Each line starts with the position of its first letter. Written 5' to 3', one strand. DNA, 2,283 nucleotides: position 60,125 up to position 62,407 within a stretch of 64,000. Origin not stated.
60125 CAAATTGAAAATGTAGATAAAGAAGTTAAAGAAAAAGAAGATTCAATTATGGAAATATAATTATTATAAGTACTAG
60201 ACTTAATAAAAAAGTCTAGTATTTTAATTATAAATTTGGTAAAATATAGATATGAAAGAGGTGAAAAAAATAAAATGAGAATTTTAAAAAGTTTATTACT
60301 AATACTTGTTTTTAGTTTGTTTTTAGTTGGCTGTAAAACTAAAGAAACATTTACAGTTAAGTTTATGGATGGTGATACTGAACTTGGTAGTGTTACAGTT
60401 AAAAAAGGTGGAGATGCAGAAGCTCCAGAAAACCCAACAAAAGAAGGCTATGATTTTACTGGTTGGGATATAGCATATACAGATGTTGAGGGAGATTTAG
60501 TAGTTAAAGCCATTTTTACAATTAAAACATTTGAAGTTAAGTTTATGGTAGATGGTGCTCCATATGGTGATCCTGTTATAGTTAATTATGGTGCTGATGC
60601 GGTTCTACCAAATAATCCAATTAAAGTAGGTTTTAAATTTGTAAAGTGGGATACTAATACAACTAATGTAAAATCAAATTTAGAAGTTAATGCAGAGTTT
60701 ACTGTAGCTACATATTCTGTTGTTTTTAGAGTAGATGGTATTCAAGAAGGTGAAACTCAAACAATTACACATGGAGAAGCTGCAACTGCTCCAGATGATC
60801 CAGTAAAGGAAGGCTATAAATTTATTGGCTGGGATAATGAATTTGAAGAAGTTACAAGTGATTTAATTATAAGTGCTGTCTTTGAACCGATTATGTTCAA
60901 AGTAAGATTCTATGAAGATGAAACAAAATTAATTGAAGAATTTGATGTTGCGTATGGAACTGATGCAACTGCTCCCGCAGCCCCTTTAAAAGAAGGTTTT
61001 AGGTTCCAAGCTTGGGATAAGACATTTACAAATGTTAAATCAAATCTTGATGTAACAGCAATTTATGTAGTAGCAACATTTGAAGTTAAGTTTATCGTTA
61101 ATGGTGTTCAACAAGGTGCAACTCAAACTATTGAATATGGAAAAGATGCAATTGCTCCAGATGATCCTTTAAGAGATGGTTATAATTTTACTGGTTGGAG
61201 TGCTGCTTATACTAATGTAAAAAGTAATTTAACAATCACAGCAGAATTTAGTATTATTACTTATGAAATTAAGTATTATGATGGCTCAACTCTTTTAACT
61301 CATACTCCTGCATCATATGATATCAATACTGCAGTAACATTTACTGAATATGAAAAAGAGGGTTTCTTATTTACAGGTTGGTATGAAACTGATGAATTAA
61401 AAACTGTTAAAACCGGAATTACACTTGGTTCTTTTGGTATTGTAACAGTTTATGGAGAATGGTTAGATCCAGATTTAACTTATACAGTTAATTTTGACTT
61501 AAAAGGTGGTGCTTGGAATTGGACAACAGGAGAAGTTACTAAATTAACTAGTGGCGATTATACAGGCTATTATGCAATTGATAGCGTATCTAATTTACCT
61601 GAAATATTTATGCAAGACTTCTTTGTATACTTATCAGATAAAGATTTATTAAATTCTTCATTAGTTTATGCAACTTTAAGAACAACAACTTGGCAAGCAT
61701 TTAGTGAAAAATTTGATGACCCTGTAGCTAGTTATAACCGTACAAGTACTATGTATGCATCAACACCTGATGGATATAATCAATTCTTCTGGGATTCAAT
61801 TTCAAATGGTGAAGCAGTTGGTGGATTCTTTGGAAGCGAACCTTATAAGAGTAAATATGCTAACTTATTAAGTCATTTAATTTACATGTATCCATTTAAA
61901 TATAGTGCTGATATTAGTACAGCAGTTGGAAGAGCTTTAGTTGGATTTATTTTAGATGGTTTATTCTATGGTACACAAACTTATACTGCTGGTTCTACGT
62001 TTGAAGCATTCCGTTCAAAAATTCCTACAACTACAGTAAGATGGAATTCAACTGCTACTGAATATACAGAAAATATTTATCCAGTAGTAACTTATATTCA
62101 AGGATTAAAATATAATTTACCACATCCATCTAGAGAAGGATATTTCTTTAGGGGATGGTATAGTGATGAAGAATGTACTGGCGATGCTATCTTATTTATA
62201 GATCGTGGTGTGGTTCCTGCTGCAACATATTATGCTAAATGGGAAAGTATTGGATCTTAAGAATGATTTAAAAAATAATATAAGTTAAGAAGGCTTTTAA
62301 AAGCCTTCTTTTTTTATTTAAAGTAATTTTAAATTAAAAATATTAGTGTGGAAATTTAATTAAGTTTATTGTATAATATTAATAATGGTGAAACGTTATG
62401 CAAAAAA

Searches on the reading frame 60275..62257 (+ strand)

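Call 67: search_protein_families(library=pfam, proteins=[window:60275-62257:+], max_evalue=0.001)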
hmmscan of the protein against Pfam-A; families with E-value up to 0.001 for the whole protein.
window:60275-62257:+ (661 aa): 2 families
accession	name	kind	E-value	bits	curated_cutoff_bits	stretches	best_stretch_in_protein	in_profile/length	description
PF09479.16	Flg_new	-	6.4e-46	154.8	27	5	147-189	1-41/65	Listeria-Bacteroides repeat domain (List_Bact_rpt)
PF18998.6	Flg_new_2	-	1.1e-11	45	23.6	0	301-325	33-69/73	Divergent InlB B-repeat domain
